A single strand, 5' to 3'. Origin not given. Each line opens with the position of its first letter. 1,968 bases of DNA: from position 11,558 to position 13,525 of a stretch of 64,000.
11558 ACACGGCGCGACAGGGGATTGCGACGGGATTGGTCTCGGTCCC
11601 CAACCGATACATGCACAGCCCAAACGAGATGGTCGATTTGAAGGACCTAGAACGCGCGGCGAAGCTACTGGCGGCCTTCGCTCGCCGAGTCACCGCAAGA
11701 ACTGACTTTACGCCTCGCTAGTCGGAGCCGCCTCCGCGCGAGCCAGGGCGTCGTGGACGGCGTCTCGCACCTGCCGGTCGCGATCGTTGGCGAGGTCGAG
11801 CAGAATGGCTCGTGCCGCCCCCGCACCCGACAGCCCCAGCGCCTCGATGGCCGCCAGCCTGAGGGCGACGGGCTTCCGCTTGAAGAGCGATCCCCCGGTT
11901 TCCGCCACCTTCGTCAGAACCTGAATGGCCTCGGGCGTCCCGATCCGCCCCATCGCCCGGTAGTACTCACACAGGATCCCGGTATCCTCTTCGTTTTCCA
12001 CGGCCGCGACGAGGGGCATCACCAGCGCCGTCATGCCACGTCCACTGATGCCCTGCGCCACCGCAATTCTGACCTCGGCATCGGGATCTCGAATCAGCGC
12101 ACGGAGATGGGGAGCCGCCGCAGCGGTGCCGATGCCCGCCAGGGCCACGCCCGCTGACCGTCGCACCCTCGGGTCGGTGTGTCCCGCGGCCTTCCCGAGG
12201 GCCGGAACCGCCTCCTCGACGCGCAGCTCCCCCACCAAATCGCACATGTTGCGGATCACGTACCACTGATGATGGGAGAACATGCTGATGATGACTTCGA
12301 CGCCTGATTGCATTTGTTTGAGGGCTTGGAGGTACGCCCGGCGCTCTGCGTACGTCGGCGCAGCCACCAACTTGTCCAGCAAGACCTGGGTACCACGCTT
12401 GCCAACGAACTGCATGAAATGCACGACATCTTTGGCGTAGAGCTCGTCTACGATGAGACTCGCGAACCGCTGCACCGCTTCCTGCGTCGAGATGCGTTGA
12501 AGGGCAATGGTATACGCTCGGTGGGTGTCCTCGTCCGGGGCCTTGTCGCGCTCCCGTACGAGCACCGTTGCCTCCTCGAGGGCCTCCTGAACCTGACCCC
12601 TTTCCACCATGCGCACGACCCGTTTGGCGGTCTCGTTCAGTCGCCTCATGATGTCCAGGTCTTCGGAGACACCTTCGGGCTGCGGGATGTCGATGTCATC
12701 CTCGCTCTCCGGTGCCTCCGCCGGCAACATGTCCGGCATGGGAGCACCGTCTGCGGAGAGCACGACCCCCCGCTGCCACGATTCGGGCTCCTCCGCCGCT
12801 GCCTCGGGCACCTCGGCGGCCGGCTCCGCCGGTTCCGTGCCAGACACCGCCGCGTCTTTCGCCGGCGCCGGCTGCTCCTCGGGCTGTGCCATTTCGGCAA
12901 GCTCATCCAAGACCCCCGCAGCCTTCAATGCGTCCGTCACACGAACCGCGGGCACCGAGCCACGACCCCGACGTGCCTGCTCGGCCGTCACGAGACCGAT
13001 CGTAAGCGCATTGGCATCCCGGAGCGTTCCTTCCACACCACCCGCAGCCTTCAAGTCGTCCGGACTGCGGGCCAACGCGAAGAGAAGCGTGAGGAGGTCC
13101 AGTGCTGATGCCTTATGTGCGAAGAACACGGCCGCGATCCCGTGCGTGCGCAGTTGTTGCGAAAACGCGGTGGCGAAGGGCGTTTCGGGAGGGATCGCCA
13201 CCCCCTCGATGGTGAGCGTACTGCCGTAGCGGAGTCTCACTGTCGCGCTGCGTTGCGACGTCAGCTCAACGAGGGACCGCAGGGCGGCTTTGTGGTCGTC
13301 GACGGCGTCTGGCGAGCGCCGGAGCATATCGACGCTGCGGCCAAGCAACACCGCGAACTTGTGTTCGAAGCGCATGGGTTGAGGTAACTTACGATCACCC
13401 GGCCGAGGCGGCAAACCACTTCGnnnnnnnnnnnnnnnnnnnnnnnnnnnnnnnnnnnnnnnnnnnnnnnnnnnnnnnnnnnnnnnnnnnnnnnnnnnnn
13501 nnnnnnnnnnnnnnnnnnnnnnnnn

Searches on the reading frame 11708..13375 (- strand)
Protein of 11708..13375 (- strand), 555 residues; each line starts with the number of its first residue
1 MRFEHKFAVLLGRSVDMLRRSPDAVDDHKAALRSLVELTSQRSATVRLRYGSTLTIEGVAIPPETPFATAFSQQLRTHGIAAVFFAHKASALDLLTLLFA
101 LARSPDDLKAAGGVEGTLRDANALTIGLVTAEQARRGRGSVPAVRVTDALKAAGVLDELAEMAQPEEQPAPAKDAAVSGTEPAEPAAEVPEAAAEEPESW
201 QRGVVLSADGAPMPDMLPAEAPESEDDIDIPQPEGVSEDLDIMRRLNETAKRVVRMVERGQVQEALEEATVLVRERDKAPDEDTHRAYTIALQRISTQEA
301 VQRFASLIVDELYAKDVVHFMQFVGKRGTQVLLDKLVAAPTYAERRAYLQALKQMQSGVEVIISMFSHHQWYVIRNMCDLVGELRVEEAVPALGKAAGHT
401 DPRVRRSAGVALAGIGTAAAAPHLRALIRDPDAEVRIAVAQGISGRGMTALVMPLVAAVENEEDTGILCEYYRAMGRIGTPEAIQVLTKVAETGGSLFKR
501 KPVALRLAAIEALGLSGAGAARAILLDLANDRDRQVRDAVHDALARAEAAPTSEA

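Call 3: search_protein_families(library=pfam, proteins=[window:11708-13375:-], max_evalue=0.01)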
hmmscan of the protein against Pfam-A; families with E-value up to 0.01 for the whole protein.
window:11708-13375:- (555 aa): 5 families
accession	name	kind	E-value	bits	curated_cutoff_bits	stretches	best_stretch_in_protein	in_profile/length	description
PF13646.12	HEAT_2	-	3.8e-28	98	27.7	3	361-441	3-85/88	HEAT repeats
PF02985.28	HEAT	-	4.9e-08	32.9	23.5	0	422-443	3-24/31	HEAT repeat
PF03130.22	HEAT_PBS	-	4.1e-07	30.3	20.9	0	404-430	1-27/27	PBS lyase HEAT-like repeat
PF01347.28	Vitellogenin_N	-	0.00069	18.8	24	0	453-533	465-543/590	Lipoprotein amino terminal region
PF23940.1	DUF7275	-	0.0088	16.4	27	0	258-312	114-171/188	Domain of unknown function (DUF7275)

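Call 4: search_protein_families(library=ncbifam, proteins=[window:11708-13375:-], max_evalue=0.01)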
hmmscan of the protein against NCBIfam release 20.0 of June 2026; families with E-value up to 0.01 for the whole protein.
window:11708-13375:- (555 aa): 2 families
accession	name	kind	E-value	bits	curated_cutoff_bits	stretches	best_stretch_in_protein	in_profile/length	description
NF045915.1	PhycobilmeDegNblB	equivalog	6.6e-10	38.9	300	2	426-549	74-190/214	phycobilisome degradation protein NblB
NF058502.1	phyc_lyase_CpcE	equivalog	0.0032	17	330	0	374-431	59-116/260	C-phycocyanin alpha-cysteine-84 phycocyanobilin lyase subunit CpcE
